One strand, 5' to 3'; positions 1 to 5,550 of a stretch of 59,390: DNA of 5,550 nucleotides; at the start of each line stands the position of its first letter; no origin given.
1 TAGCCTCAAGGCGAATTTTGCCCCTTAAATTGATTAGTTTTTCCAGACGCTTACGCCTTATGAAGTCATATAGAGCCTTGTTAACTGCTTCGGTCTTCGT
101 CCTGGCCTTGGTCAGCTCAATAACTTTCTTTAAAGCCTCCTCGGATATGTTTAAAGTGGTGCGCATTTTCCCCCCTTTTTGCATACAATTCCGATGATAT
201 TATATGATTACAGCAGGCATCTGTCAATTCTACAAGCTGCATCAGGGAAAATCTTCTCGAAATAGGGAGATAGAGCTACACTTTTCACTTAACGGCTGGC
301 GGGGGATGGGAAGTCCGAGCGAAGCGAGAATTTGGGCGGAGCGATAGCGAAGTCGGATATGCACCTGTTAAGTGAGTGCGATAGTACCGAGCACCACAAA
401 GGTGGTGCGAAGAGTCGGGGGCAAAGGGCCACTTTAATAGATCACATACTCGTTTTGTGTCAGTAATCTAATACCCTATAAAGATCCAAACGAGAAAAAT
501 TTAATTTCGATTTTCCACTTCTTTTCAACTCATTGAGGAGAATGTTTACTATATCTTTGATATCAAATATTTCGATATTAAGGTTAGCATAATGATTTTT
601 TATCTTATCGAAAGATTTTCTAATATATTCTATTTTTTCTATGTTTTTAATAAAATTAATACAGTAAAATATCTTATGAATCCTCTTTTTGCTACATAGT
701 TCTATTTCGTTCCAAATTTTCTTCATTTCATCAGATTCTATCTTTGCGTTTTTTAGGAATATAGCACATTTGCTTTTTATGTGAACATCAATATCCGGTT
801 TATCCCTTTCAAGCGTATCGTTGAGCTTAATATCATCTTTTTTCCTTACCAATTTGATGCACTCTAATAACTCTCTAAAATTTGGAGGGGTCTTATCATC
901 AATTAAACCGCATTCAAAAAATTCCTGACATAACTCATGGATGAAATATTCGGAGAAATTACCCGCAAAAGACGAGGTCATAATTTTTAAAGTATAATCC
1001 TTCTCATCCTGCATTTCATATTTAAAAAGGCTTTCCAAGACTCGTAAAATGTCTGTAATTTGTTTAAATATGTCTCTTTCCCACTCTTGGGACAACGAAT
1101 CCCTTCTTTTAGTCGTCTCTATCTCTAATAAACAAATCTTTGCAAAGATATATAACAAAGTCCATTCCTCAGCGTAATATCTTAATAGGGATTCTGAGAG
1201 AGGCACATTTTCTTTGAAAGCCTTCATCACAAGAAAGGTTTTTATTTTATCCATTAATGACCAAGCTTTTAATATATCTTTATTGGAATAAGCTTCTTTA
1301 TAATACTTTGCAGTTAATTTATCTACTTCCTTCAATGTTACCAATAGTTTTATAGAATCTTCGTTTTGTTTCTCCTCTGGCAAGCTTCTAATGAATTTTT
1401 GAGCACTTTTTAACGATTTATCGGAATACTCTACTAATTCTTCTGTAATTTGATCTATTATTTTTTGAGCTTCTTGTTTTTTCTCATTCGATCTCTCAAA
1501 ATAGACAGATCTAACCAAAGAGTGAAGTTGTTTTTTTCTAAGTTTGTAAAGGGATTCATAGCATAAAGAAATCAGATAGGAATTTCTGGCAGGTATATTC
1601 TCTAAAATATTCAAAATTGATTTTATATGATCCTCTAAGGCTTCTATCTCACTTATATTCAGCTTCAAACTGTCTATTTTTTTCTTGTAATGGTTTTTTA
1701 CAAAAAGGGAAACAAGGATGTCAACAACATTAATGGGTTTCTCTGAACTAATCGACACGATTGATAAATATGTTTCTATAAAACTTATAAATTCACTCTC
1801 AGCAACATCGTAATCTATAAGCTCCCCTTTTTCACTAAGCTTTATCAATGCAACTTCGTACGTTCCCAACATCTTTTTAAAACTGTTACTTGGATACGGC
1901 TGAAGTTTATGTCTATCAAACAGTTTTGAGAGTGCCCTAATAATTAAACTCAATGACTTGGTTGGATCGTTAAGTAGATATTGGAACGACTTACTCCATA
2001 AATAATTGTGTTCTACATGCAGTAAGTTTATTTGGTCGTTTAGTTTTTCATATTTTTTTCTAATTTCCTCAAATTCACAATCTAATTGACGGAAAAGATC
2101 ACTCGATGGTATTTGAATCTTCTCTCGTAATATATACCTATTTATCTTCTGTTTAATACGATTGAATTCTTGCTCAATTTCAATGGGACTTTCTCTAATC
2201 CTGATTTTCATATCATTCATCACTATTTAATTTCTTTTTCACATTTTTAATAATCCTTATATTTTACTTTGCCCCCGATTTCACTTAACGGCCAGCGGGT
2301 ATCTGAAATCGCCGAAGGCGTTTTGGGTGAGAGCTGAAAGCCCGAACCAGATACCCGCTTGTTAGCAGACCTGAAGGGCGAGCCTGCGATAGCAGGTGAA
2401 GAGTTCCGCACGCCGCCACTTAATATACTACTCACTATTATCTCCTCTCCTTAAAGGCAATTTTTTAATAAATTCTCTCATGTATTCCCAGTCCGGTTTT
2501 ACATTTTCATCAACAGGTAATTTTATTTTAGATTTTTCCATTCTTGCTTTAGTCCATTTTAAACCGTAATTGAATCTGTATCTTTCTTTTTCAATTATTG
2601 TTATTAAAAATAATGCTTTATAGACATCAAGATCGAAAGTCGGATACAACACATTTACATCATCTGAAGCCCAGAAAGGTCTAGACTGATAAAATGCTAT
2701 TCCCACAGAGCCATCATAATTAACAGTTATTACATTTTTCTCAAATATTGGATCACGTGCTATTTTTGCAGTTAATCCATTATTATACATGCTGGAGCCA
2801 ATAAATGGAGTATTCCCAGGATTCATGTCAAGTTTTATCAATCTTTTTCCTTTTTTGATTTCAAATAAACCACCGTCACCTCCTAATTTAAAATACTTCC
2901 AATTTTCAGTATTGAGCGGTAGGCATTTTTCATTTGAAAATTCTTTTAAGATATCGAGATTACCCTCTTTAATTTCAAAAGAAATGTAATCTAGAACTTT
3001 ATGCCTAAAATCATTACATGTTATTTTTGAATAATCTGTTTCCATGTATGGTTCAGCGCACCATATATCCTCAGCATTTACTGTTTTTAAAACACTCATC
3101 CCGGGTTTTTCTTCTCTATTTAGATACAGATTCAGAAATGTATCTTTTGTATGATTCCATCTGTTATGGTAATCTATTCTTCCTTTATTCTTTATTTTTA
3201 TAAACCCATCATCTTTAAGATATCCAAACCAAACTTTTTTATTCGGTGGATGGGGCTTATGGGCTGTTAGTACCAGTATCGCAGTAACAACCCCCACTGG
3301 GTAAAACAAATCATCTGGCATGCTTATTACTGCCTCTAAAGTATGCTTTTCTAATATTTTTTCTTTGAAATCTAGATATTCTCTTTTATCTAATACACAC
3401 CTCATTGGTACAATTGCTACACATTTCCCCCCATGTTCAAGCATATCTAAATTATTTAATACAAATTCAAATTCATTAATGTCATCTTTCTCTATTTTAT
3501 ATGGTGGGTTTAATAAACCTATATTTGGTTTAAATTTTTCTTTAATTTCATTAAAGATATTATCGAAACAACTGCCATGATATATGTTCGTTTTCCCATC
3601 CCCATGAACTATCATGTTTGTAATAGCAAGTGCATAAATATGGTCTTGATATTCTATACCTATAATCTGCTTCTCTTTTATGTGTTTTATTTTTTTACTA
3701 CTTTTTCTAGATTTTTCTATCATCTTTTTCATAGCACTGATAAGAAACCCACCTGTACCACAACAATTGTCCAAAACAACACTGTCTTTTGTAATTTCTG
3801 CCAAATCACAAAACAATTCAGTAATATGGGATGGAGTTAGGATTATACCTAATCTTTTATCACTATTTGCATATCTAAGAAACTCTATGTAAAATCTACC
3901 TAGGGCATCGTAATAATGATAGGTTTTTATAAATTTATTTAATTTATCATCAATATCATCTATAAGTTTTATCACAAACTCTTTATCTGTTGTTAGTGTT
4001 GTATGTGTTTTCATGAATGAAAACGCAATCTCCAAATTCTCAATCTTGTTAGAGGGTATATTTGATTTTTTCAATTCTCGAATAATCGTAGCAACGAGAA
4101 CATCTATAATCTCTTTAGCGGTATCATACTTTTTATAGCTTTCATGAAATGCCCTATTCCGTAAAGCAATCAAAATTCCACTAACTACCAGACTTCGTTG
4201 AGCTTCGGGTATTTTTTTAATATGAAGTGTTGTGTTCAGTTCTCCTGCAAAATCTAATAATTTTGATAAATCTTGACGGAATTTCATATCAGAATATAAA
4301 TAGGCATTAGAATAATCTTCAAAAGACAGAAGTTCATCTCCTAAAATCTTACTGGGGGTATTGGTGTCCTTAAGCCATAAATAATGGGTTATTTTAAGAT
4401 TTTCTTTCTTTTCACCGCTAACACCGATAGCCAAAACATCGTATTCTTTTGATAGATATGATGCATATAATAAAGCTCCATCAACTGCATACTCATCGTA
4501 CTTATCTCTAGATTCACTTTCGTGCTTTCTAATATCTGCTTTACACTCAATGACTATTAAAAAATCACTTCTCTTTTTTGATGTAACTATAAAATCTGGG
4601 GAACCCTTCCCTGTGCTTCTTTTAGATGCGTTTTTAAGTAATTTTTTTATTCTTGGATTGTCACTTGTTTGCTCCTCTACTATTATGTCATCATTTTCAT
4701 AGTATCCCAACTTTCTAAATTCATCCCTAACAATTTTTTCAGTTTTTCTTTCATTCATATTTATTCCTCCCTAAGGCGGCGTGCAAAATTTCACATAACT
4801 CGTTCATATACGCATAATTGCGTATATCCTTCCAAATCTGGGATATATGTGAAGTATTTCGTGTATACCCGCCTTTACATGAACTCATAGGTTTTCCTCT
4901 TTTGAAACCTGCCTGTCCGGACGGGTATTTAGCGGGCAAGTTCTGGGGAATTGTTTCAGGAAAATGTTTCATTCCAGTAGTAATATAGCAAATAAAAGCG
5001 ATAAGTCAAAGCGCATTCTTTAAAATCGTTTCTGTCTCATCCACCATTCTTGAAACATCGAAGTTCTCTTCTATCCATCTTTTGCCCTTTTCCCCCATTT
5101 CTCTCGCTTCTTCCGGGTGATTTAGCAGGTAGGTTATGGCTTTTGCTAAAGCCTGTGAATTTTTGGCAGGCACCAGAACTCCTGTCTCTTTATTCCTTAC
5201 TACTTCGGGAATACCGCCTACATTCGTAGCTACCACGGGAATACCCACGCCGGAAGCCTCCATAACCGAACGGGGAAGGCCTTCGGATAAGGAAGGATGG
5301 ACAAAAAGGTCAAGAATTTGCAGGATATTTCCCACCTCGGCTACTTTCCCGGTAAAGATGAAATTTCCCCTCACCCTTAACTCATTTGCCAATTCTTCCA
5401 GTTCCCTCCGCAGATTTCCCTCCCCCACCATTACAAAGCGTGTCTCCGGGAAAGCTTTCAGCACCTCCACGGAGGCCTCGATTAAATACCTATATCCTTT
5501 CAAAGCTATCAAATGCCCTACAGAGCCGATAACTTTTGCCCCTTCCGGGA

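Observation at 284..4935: Conserved GC-rich structured element alternating with AT-rich ORFs: an attC-like gene-cassette architecture with no integrase in view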

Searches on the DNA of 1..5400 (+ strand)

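Call 4: search_rna_families(source=window, start=1, end=5400, threshold=evalue, max_evalue=10, show_alignments=3)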
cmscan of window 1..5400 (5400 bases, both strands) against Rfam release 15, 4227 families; matches with E-value up to 10: 2.
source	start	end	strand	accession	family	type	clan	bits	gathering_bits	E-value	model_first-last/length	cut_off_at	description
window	2916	3001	-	RF01883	TUG1_2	Gene; lncRNA;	-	19.8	90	9.3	1-89/89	no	Taurine upregulated gene 1 conserved region 2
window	5005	5088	+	RF02706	TeloSII_ncR30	Gene; sRNA;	-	13.9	86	8.4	1-226/226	no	TeloSII non coding RNA 30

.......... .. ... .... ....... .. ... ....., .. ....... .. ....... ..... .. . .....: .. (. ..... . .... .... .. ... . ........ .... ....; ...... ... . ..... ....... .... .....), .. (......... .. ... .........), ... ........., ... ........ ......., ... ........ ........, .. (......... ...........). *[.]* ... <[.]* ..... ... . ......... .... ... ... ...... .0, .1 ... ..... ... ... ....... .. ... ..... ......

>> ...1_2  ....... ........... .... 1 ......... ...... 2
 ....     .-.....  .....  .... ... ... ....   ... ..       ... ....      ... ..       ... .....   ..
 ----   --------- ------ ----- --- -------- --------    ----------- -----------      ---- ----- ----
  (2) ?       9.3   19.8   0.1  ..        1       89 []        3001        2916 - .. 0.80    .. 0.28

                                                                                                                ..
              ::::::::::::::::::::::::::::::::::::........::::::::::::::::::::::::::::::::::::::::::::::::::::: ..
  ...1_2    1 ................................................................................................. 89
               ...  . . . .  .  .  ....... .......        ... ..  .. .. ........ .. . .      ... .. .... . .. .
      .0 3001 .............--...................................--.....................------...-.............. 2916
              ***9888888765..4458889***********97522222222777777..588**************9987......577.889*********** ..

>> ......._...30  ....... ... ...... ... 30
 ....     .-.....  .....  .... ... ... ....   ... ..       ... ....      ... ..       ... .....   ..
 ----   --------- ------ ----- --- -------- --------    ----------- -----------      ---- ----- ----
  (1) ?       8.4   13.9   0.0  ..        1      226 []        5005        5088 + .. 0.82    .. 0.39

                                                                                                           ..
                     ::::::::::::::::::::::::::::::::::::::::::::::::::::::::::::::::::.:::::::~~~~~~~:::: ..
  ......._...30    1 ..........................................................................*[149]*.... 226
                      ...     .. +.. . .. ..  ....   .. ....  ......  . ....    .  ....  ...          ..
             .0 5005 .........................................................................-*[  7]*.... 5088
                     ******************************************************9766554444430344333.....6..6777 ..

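Call 20: build_rna_model(alignment_id=A2)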
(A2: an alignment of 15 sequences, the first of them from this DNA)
Model R1 built from alignment A2 (15 sequences, 111 columns); structure: RNAalifold consensus.
model positions 93; base pairs 24; branch points 1; effective number of sequences 2.32; information 0.614 bits per position. Calibrated on 0.2 Mb of random sequence (short: E-values are rough).
structure used (alignment columns):
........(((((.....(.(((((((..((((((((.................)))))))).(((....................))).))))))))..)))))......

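Call 21: search_with_rna_model(model_id=R1, sources=[window, L005, L006, L007, L008, L012, L014, L015, L016, L020, L021, L024, L025, L029, L034, L037, L039], max_evalue=1)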
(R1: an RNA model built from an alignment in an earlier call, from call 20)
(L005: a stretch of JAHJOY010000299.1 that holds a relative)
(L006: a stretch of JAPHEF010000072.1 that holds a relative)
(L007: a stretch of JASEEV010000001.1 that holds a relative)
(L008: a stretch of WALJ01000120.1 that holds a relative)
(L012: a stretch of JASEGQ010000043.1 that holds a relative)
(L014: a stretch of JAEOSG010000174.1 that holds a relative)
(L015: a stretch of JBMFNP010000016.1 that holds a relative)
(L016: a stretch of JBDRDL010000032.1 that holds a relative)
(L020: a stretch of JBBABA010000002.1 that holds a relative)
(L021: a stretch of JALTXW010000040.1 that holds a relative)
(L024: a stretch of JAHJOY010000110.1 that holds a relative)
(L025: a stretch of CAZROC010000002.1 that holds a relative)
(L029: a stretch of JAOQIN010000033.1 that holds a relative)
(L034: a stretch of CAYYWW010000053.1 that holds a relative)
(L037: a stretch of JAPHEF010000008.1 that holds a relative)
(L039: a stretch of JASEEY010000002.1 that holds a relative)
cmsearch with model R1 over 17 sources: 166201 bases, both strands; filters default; matches with E-value up to 1: 32.
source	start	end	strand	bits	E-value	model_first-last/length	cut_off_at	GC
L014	84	176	-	104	3.7e-22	1-93/93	no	0.53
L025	4805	4897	+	101.6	1.4e-21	1-93/93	no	0.54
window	2278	2370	+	94.7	6.4e-20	1-93/93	no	0.53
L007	4915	5007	+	93.7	1.1e-19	1-93/93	no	0.45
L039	513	605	-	88.2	2.3e-18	1-93/93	no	0.51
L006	1927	2018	-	86.8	4.8e-18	1-93/93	no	0.57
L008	140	229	+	85.8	8.3e-18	1-93/93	no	0.48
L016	541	630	+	81.5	8.8e-17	1-93/93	no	0.51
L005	85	184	+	80.8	1.4e-16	1-93/93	no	0.43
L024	161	261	-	78.7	4.3e-16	1-93/93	no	0.45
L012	3006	3105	-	73.9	5.9e-15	1-93/93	no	0.57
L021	638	721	+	72.1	1.6e-14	1-93/93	no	0.52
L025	5680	5775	+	67.5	2e-13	1-93/93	no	0.5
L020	752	837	-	64.4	1.1e-12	1-93/93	no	0.44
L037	3127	3213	+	62.1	4e-12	1-93/93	no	0.48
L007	3657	3754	+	61.4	5.7e-12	1-93/93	no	0.52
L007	2395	2479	+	58.4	3e-11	1-93/93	no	0.45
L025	7164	7255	+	56.9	7e-11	1-93/93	no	0.47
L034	1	55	-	56.9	7e-11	1-55/93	3'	0.49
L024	873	958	-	53.3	4.9e-10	1-93/93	no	0.49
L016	1852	1939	+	52.3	8.7e-10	1-93/93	no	0.39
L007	1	68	+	42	2.6e-07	18-93/93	5'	0.53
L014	4386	4482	-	41.6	3.2e-07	1-93/93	no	0.52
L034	4258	4354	-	41.6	3.2e-07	1-93/93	no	0.52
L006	2796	2880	-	39.3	1.1e-06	12-93/93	5'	0.6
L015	2731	2824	+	35.8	7.6e-06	1-93/93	no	0.43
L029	4380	4474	-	35.5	8.8e-06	1-93/93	no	0.51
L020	2090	2184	-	34.8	1.3e-05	1-93/93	no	0.52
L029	53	136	-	27.3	0.00083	1-93/93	no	0.45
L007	540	641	+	25.5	0.0023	1-93/93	no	0.5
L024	1635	1703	-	15.8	0.47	1-93/93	no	0.52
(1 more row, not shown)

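Call 44: search_with_rna_model(model_id=R2, sources=[L007, L025, L014, L045], filters=off, max_evalue=10, show_alignments=3)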
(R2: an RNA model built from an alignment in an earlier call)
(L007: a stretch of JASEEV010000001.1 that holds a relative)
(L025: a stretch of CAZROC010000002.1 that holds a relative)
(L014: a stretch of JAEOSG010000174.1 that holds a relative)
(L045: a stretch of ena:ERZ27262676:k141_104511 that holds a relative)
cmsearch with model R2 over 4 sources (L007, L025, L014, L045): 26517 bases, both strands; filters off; matches with E-value up to 10: 10.
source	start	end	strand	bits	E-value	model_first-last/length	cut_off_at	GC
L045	635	695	-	10.2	1.5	1-72/72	no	0.23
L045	2972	3012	-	8.7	3.9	1-72/72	no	0.34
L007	4167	4197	-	8.5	4.5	1-72/72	no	0.39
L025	5576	5594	+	8.4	4.6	1-72/72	no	0.26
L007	1159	1183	+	8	6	1-72/72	no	0.28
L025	1546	1583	+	7.8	6.9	1-72/72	no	0.37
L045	4367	4389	-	7.6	8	1-72/72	no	0.17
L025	2194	2228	+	7.4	9.2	1-72/72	no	0.29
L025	4046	4125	+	7.3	9.6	1-72/72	no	0.4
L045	4574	4659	+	7.2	9.9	1-72/72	no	0.52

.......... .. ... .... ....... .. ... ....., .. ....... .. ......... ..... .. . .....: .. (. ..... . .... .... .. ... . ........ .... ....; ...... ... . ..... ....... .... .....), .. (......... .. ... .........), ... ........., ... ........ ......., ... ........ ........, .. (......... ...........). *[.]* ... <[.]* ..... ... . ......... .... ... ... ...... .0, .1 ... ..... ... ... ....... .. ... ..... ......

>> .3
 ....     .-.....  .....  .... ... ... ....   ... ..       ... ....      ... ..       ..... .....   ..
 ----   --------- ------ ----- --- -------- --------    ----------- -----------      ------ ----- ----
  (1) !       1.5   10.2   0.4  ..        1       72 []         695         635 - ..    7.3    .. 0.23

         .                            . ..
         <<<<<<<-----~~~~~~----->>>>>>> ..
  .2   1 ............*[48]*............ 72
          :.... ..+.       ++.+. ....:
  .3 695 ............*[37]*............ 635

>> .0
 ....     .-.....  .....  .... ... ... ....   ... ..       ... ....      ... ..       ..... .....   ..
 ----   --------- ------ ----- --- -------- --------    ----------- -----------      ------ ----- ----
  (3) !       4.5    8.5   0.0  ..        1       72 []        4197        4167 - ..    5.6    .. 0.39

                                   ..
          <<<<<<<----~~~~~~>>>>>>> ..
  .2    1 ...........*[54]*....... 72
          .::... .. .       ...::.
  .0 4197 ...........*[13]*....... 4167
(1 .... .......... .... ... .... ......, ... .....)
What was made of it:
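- On Integron (sensu IntegronFinder / Mazel): With filters off, the best hit on element A is 7.2 bits, E about 10 (call 44).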
